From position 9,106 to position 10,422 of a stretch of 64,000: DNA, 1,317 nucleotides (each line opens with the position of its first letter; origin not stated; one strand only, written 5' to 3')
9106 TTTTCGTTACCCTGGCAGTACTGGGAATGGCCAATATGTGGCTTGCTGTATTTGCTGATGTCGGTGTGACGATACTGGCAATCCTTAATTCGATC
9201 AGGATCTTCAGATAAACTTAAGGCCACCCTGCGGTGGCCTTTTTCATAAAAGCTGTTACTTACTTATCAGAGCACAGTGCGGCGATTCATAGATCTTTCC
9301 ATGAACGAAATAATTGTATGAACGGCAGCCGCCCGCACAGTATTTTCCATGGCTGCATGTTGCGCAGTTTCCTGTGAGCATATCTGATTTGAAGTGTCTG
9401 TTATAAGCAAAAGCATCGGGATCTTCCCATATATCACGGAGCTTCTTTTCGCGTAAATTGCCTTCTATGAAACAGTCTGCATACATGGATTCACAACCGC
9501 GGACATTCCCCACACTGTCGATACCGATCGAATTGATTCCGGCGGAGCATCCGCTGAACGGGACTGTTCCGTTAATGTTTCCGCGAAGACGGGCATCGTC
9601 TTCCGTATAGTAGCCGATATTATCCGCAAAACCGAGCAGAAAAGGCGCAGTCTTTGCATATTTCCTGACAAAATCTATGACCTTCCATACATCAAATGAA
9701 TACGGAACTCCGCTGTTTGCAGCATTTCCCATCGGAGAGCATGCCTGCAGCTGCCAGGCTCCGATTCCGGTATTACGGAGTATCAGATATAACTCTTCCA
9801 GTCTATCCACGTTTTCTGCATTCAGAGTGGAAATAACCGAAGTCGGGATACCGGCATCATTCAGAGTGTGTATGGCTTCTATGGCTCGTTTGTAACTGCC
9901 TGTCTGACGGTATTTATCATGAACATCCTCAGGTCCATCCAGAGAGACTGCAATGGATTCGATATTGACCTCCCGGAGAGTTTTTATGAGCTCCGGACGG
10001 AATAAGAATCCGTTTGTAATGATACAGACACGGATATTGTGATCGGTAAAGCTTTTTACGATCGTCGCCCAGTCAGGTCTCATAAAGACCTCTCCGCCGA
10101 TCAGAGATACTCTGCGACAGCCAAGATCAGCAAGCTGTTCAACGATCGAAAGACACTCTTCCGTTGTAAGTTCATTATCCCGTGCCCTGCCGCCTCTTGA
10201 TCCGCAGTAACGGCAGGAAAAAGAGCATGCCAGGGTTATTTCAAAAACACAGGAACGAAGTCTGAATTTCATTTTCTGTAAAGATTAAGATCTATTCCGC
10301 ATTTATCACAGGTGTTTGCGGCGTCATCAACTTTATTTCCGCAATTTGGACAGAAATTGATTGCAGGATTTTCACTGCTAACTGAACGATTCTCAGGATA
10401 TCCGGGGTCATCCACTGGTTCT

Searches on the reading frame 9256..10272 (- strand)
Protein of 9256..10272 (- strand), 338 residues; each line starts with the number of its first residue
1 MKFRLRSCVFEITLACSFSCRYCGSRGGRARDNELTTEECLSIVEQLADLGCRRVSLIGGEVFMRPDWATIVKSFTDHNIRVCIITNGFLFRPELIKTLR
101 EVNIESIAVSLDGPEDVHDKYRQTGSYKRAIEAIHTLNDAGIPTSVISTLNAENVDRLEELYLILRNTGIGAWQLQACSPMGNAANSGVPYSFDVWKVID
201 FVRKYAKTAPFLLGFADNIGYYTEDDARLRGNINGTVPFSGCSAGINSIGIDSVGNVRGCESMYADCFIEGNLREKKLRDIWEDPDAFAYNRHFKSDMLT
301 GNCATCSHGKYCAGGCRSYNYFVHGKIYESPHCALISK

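Call 3: search_protein_families(library=ncbifam, proteins=[window:9256-10272:-], max_evalue=1)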
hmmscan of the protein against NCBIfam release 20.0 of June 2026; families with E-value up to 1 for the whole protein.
window:9256-10272:- (338 aa): 99 families (the best 25 are shown)
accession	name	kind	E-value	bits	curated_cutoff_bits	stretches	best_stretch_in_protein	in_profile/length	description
TIGR04103.1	rSAM_nif11_3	equivalog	8.6e-71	238.7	725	1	4-333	3-342/412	nif11-class peptide radical SAM maturase 3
TIGR03913.1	rad_SAM_trio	equivalog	1.6e-67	227.9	591.75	1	8-334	21-353/477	GDL motif peptide-associated radical SAM/SPASM maturase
NF050035.1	rSAM_WgK_link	exception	3.2e-46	158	650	2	11-191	14-197/367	radical SAM/SPASM peptide maturase WgkB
TIGR04545.1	rSAM_ahbD_hemeb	equivalog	3.4e-41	141.8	500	1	10-334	4-336/339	heme b synthase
TIGR04133.1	rSAM_w_lipo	hypoth_equivalog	1.1e-40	139.6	425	1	3-315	21-330/350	TIGR04133 family radical SAM/SPASM protein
TIGR03962.1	mycofact_rSAM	equivalog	7.2e-39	133.9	265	1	9-332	15-328/339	mycofactocin radical SAM maturase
NF045574.1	sacti_mat_StsB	exception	1.9e-38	132.5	625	1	4-320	94-399/466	StsB family radical SAM/SPASM domain sactipeptide maturase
TIGR04053.2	TIGR04053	equivalog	1.1e-36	126.9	395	2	9-211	11-219/366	TIGR04053 family radical SAM/SPASM domain-containing protein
TIGR04054.1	rSAM_NirJ1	equivalog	4.1e-35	121.1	650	2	8-170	38-202/387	putative heme d1 biosynthesis radical SAM protein NirJ1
TIGR04347.1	pseudo_SAM_Halo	equivalog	1.7e-34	119.7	525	2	8-173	40-207/390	TIGR04347 family pseudo-SAM/SPASM protein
TIGR04055.1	rSAM_NirJ2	equivalog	6.7e-34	117.9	500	2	11-185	5-181/326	putative heme d1 biosynthesis radical SAM protein NirJ2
TIGR04051.1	rSAM_NirJ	equivalog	1.8e-33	116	515.45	2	10-175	6-173/354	heme d1 biosynthesis radical SAM protein NirJ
TIGR04546.1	rSAM_ahbC_deAc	equivalog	3e-32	111.9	650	2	8-170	41-205/390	12,18-didecarboxysiroheme deacetylase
TIGR04303.1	GeoRSP_rSAM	equivalog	1.5e-31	110.2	400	1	12-333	11-324/325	GeoRSP system radical SAM/SPASM protein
TIGR04250.1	SCM_rSAM_ScmE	equivalog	4.1e-31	108.2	400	1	6-331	3-343/358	SynChlorMet cassette radical SAM/SPASM protein ScmE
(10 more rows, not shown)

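Call 4: search_protein_families(library=pfam, proteins=[window:9256-10272:-], max_evalue=1)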
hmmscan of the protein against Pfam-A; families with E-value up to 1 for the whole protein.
window:9256-10272:- (338 aa): 5 families
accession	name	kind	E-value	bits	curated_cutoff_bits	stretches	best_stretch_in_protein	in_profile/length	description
PF04055.27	Radical_SAM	-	4.1e-31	108.8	29.5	1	11-162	2-163/166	Radical SAM superfamily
PF13186.11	SPASM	-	8.3e-07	29.6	21.5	1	242-306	1-66/67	Iron-sulfur cluster-binding domain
PF13353.11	Fer4_12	-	7.2e-06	26.8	22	1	14-120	13-121/137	4Fe-4S single cluster domain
PF13344.12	Hydrolase_6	-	0.08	13.4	27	0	70-104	21-56/101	Haloacid dehalogenase-like hydrolase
PF00702.32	Hydrolase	-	0.13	13.1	26.4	0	53-94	88-129/191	haloacid dehalogenase-like hydrolase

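Call 9: find_homologous_proteins(query=window:9256-10272:-, max_evalue=1e-20)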
Query window:9256-10272:- (338 aa): 1602 proteins with E <= 1e-20 among 2699 candidates; the best 120 are listed.
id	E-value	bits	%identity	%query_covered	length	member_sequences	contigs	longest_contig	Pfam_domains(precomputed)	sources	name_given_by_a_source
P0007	1.3e-233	792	100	100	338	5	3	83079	PF13186.12,PF04055.28,PF13353.12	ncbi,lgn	-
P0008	3.0e-157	541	69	99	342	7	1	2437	PF13186.12,PF04055.28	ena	-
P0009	4.5e-157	541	70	98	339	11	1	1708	PF13186.12,PF04055.28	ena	-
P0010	5.8e-157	540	67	99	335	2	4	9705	PF13186.12,PF04055.28,PF13353.12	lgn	-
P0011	5.9e-157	540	70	98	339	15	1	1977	PF13186.12,PF04055.28,PF13353.12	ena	-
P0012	1.1e-156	539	67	99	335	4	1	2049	PF13186.12,PF04055.28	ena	-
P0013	1.5e-156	539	68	99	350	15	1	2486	PF13186.12,PF04055.28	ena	-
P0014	3.6e-156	538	68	99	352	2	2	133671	PF13186.12,PF04055.28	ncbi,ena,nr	ncbi:MAG: radical SAM protein [Clostridia bacterium]|nr:radical SAM protein [Clostridia bacterium]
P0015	4.6e-156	537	69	99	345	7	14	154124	PF13186.12,PF04055.28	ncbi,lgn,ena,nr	ncbi:MAG: radical SAM protein [Clostridia bacterium]|nr:radical SAM protein [Clostridia bacterium]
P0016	5.0e-156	537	69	99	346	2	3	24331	PF13186.12,PF04055.28,PF13353.12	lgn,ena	-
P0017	6.4e-156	537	68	99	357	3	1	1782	PF13186.12,PF04055.28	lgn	-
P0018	9.1e-156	536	69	99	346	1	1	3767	PF13186.12,PF04055.28,PF13353.12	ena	-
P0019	9.8e-156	536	68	99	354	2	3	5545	PF13186.12,PF04055.28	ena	-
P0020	1.7e-155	535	70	98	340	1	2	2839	PF13186.12,PF04055.28,PF13353.12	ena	-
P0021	2.5e-155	535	69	98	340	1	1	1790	PF13186.12,PF04055.28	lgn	-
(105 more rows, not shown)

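Call 10: find_related_loci(query=window:9256-10272:-, collection=genome_contigs, flank=4000)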
Query window:9256-10272:- (338 aa) in genome_contigs; peptide patterns used: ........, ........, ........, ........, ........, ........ (x = any residue, [..] = any of these).
201 stretches matched a pattern; 144 encode a relative of the query (tblastn E <= 1e-3); the best 80 are kept; 80 distinct loci.
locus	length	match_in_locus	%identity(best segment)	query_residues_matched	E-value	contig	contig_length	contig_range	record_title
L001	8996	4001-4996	71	3-334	2e-161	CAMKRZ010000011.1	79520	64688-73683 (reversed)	MAG: uncultured Lachnoclostridium sp. isolate SRR12081299_bin.56_metaWRAP_v1.3_MAG genome assembly, contig: ERZ12289776.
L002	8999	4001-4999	69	1-334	1e-159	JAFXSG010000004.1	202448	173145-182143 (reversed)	MAG: Clostridia bacterium isolate RGIG6699 Sheep_Rumen-2__c3871, whole genome shotgun sequence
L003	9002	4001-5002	68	1-334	2e-159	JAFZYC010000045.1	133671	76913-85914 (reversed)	MAG: Clostridia bacterium isolate RGIG8203 Water_buffalos_Rumen-3__c739439, whole genome shotgun sequence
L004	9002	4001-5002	68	1-334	2e-155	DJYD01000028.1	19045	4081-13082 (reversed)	MAG TPA_asm: Lachnospiraceae bacterium UBA6987 UBA6987_contig_19218, whole genome shotgun sequence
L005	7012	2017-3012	68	3-334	2e-155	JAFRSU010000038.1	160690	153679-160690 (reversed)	MAG: Lachnospiraceae bacterium isolate RGIG2768 Goat_Omasum-5__c333513, whole genome shotgun sequence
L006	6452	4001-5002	68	1-334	3e-155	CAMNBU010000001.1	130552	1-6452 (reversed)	MAG: uncultured Lachnospiraceae bacterium isolate SRR873596_bin.118_metaWRAP_v1.3_MAG genome assembly, contig: NODE.195_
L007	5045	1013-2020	65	3-338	3e-157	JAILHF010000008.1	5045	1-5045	MAG: Lachnospiraceae bacterium isolate RUI117 k141_9963307_flag=0_multi=36.0212_len=5045, whole genome shotgun sequence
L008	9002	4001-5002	65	1-334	3e-154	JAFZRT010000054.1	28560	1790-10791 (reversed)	MAG: Clostridia bacterium isolate RGIG8038 Water_buffalos_Rumen-1__c1015129, whole genome shotgun sequence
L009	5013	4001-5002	68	1-334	1e-154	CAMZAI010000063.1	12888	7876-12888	MAG TPA_asm: uncultured Clostridia bacterium isolate SRR10912534_bin.93_metaWRAP_v1.3_MAG genome assembly, contig: ERZ14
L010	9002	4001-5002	66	1-334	8e-154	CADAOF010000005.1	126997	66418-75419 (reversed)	MAG: uncultured Lachnospiraceae bacterium isolate RUG13475 genome assembly, contig: RUG13475_asm_5, whole genome shotgun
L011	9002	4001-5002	66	1-334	5e-153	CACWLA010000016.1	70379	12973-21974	MAG: uncultured Lachnospiraceae bacterium isolate RUG10682 genome assembly, contig: RUG10682_asm_16, whole genome shotgu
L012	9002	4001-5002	67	1-334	1e-152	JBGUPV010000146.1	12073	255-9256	MAG: Lachnospiraceae bacterium isolate ruminal_MAG_155 ruminal_MAG_155_contig_0146, whole genome shotgun sequence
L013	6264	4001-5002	67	1-334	1e-152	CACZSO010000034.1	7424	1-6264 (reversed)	MAG: uncultured Clostridiales bacterium isolate RUG12911 genome assembly, contig: RUG12911_asm_34, whole genome shotgun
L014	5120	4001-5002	64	1-334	4e-152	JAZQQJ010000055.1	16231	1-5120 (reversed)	MAG: Lachnospiraceae bacterium isolate T1900045236_TH20190006.MAGScoT_cleanbin_000031 SGB_5474_k141_1991057, whole genom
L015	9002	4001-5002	66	1-334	1e-151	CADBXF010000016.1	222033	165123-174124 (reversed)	MAG: uncultured Lachnospiraceae bacterium isolate RUG14385 genome assembly, contig: RUG14385_asm_16, whole genome shotgu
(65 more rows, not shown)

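Call 17: search_solved_structures(query=window:9256-10272:-, max_evalue=0.00001)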
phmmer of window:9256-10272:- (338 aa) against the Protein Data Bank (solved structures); distinct sequences matched with E-value up to 0.00001: 8.
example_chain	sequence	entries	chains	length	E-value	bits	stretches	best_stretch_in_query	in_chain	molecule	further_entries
6efn_A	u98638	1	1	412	2.1e-21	79.5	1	7-185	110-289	Sporulation killing factor maturation protein SkfB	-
7vob_C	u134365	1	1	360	4e-14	55.6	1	9-178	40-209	Cytosylglucuronate decarboxylase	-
7voc_C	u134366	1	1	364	4.1e-14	55.6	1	9-178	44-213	Cytosylglucuronate decarboxylase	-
5v1q_A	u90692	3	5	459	1.5e-08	37.3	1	11-317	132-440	Radical SAM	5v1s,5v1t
5wgg_A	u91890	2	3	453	2.4e-08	36.5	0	7-122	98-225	Radical SAM domain protein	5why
6c8v_A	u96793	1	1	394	3.5e-08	36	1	9-157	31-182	Coenzyme PQQ synthesis protein E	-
2fb2_A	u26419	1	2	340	2.4e-06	30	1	5-119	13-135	Molybdenum cofactor biosynthesis protein A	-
1tv7_A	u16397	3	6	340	6.6e-06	28.6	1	6-118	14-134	Molybdenum cofactor biosynthesis protein A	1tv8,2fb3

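Call 18: find_encoding_contigs(protein=P0007, flank=8000, max_places=3)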
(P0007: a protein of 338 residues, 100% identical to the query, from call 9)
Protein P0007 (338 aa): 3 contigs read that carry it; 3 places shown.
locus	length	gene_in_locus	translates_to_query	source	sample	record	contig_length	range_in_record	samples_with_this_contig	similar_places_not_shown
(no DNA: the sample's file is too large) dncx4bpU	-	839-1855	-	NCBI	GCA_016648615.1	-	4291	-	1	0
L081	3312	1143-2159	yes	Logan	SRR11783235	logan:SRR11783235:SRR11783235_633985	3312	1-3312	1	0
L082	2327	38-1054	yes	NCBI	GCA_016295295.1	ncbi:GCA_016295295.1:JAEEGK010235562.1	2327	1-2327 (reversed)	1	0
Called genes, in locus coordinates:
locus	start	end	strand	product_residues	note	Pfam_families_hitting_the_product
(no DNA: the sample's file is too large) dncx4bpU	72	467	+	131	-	-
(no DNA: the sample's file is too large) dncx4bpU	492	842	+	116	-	PF13240:Zn_Ribbon_1, PF13248:Zn_ribbon_3 (weak)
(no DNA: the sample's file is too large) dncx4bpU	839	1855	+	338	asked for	PF04055:Radical_SAM, PF13353:Fer4_12 (weak), PF13186:SPASM (weak)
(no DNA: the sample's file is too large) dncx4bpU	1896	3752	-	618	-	PF00122:E1-E2_ATPase, PF00702:Hydrolase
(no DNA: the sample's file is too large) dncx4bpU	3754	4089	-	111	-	PF01022:HTH_5, PF12840:HTH_20 (faint)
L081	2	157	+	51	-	?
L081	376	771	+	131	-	-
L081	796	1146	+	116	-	PF13240:Zn_Ribbon_1, PF13248:Zn_ribbon_3 (weak)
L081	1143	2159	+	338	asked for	PF04055:Radical_SAM, PF13353:Fer4_12 (weak), PF13186:SPASM (weak)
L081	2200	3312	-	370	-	?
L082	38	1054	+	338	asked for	PF04055:Radical_SAM, PF13353:Fer4_12 (weak), PF13186:SPASM (weak)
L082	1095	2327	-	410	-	?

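Call 19: find_encoding_contigs(protein=P0015, flank=8000, max_places=3)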
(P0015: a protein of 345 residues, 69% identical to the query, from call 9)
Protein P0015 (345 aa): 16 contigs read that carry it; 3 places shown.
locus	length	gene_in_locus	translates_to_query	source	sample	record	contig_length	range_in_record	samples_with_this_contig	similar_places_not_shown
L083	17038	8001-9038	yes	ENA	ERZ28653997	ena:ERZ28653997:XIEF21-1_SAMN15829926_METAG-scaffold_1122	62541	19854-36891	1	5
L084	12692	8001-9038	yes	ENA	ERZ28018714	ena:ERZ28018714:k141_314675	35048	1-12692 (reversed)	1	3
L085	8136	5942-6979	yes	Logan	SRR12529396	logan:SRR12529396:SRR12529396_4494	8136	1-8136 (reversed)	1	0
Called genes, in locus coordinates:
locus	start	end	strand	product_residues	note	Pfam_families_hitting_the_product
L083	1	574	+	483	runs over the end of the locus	PF13416:SBP_bac_8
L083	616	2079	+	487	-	PF00528:BPD_transp_1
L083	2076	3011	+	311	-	PF00528:BPD_transp_1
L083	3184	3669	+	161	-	-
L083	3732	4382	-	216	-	-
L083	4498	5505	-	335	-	PF01263:Aldose_epim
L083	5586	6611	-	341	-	-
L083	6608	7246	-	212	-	PF07638:Sigma70_ECF (weak), PF04542:Sigma70_r2 (weak), PF08281:Sigma70_r4_2, PF04545:Sigma70_r4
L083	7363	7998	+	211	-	PF13240:Zn_Ribbon_1 (weak)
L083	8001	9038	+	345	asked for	PF04055:Radical_SAM, PF13186:SPASM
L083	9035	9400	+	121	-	-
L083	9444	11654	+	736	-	PF08757:CotH, PF00404:Dockerin_1 (weak)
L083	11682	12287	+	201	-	-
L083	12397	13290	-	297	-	-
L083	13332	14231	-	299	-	-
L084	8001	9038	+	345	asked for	PF04055:Radical_SAM, PF13186:SPASM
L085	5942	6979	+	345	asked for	PF04055:Radical_SAM, PF13186:SPASM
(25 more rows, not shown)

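Call 30: search_dna_similar(query=window:9256-10272:-, collection=plasmids, mode=protein, max_rows=40, max_evalue=1e-10)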
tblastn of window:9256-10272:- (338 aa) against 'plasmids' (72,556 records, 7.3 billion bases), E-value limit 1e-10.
Records with a match: 219; places in all: 237; records where one place covers at least 80% of the query: 199.
Best place of each record, by identity: <60% 219.
By first word of the organism name: Bacillus 42; Rhizobium 40; Thermus 20; Clostridium 19; Rahnella 11; Streptomyces 8; Sinorhizobium 8; Halobaculum 6; Escherichia 6; Azospirillum 4; and 45 more.
By predicted mobility (MOB-suite, as given by PLSDB): non-mobilizable 127; conjugative 67; mobilizable 25.
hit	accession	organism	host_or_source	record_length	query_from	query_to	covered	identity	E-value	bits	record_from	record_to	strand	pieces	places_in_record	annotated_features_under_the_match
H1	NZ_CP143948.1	Agathobacter rectalis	Homo sapiens,cell culture,fecal sample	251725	4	334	98%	39.3%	7e-71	246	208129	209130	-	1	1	radical SAM protein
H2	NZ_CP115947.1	Ralstonia solanacearum MolK2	Musa sp.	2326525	9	333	96%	36.0%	1e-60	216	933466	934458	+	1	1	record has no annotation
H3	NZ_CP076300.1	Burkholderia pseudomallei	Homo sapiens,blood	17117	1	333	99%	34.8%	7e-60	214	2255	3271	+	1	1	GDL motif peptide-associated radical SAM/SPASM maturase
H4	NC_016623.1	Azospirillum lipoferum 4B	-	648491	9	333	96%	35.0%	1e-58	211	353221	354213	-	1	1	GDL motif peptide-associated radical SAM/SPASM maturase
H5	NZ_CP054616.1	Azospirillum oryzae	cell culture,soil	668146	9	333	96%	35.0%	3e-58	210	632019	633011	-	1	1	GDL motif peptide-associated radical SAM/SPASM maturase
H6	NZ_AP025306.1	Aureibacter tunicatorum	-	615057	9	333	96%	34.7%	3e-58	209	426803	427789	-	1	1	radical SAM protein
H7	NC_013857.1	Azospirillum sp. B510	-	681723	9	333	96%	34.7%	3e-56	204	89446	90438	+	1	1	GDL motif peptide-associated radical SAM/SPASM maturase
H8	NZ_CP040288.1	Nostoc sp. C057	Phaeoceros,pure culture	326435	4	333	98%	33.5%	3e-61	218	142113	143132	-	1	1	nif11-class peptide radical SAM maturase 3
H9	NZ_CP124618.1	Tropicibacter oceani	pure culture,sediment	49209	6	333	97%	32.1%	5e-48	180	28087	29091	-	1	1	radical SAM protein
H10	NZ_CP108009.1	Streptomyces sp. NBC_00334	-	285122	9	323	93%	30.7%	3e-31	131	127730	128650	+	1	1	mftC: mycofactocin radical SAM maturase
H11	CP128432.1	Microbulbifer sp. MKSA007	Smenospongia aurea,bacteria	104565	9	336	97%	29.2%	4e-21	128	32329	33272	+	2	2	radical SAM protein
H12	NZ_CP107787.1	Streptomyces sp. NBC_00564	-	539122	9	323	93%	30.1%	7e-29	124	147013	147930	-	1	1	mftC: mycofactocin radical SAM maturase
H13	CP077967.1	Streptomyces lavendulae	Citrus reticulata,single cell,soil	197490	9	323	93%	29.8%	1e-28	124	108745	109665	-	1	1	record has no annotation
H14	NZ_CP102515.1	Streptomyces yangpuensis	Crocus sativus,pure culture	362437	9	323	93%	29.8%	1e-28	124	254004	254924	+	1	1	mftC: mycofactocin radical SAM maturase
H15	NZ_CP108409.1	Kitasatospora sp. NBC_01300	-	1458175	4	330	97%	28.3%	3e-30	128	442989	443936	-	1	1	record has no annotation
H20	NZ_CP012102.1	Bacillus thuringiensis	whole organism,soil sample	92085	10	327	94%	28.8%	6e-30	127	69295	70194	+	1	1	radical SAM protein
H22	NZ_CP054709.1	Halarchaeum sp. CBA1220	solar salt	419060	8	338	98%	27.3%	7e-21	100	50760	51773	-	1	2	TIGR04053 family radical SAM/SPASM domain-containing protein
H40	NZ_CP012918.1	Azospirillum brasilense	Digitaria eriantha,microbe,root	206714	9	335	97%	26.7%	9e-19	95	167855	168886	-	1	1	nirJ: heme d1 biosynthesis radical SAM protein NirJ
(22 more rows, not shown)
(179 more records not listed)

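Call 31: get_annotated_region(hit=H8, flank=5000)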
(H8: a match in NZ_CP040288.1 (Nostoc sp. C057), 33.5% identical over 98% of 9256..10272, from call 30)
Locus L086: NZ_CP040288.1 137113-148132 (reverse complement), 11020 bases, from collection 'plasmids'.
description: Nostoc sp. C057 plasmid p057_G
organism: Nostoc sp. C057 (NCBI taxid 2576903)
taxonomy: Bacteria; Cyanobacteriota; Cyanophyceae; Nostocales; Nostocaceae; Nostoc; Nostoc sp. C057
host: -; source: Phaeoceros,pure culture; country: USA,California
typing (MOB-suite, as given by PLSDB): non-mobilizable
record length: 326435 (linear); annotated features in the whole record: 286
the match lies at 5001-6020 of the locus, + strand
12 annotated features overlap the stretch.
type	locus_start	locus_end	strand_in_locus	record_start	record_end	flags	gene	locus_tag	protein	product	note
CDS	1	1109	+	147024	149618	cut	-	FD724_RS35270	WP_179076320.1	hypothetical protein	-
CDS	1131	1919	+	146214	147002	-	-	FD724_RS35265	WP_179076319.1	MinD/ParA family protein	-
CDS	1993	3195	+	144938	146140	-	-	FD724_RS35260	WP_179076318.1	hypothetical protein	-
CDS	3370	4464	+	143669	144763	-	-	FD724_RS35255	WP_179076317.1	cyclic nucleotide-binding domain-containing protein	-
CDS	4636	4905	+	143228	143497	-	-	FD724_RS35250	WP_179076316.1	Nif11-like leader peptide family natural product precursor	-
CDS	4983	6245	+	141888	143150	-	-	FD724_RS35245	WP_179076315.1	nif11-class peptide radical SAM maturase 3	-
CDS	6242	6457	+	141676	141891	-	-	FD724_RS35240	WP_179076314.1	hypothetical protein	-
CDS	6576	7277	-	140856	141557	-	-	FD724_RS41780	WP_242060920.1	hypothetical protein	-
CDS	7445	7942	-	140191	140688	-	-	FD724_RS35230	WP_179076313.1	NHLP leader peptide family RiPP precursor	-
CDS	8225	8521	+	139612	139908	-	-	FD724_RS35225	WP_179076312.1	Nif11-like leader peptide family natural product precursor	-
CDS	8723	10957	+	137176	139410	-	-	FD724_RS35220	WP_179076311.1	TOMM precursor leader peptide-binding protein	-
CDS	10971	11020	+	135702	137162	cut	-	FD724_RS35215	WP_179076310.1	SagB family peptide dehydrogenase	-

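Call 32: get_annotated_region(hit=H1, flank=4000)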
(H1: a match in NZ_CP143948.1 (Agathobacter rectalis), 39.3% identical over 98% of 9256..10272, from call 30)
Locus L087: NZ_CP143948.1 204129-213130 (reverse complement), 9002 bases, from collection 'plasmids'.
description: Agathobacter rectalis strain DFI.5.28 plasmid unnamed1, complete sequence
organism: Agathobacter rectalis (NCBI taxid 39491)
taxonomy: Bacteria; Bacillota; Clostridia; Lachnospirales; Lachnospiraceae; Agathobacter; Agathobacter rectalis
host: -; source: Homo sapiens,cell culture,fecal sample; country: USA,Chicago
typing (MOB-suite, as given by PLSDB): non-mobilizable
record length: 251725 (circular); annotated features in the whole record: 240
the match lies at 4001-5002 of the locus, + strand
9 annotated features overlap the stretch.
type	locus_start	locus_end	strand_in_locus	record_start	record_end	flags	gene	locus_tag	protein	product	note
CDS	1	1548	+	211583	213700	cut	fusA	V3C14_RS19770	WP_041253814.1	elongation factor G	GO:0006414 - translational elongation [Evidence IEA]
CDS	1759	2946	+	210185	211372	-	tuf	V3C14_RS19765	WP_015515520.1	elongation factor Tu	GO:0006414 - translational elongation [Evidence IEA]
CDS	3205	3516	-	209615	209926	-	-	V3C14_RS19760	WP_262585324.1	hypothetical protein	-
CDS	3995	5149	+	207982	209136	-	-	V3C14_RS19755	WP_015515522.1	radical SAM protein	-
CDS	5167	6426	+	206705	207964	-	-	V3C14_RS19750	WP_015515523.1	MFS transporter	GO:0055085 - transmembrane transport [Evidence IEA]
CDS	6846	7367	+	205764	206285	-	-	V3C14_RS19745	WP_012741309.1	GNAT family N-acetyltransferase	-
CDS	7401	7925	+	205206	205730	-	-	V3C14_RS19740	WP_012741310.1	hypothetical protein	-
CDS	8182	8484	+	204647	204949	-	-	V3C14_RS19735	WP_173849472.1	Dabb family protein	-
CDS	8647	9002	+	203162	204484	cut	-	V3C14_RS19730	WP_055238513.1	HAMP domain-containing methyl-accepting chemotaxis protein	GO:0006935 - chemotaxis [Evidence IEA]; GO:0007165 - signal transduction [Evidence IEA]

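Call 33: get_annotated_region(hit=H3, flank=3000)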
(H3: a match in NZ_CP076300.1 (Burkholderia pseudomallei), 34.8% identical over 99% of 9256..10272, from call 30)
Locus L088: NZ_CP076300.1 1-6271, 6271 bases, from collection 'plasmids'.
description: Burkholderia pseudomallei strain VBP21822 plasmid p2VBP21822, complete sequence
organism: Burkholderia pseudomallei (NCBI taxid 28450)
taxonomy: Bacteria; Pseudomonadota; Betaproteobacteria; Burkholderiales; Burkholderiaceae; Burkholderia; Burkholderia pseudomallei
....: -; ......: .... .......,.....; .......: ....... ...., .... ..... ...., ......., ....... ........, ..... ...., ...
typing (MOB-suite, as given by PLSDB): non-mobilizable
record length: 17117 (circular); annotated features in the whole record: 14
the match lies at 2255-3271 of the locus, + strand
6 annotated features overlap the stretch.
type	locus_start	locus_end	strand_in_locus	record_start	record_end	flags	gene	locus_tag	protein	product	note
CDS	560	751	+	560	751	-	-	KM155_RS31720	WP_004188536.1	DUF1843 domain-containing protein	-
CDS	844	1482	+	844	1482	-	-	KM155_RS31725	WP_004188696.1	DUF1842 domain-containing protein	-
CDS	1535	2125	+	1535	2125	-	-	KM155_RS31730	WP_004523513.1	DUF1842 domain-containing protein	-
CDS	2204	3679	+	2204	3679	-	-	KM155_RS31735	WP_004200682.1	GDL motif peptide-associated radical SAM/SPASM maturase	GO:0046500 - S-adenosylmethionine metabolic process [Evidence IEA]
CDS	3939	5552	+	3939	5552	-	-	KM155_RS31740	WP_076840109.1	methyl-accepting chemotaxis protein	GO:0007165 - signal transduction [Evidence IEA]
CDS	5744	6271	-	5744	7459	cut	-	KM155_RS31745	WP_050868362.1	MFS transporter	-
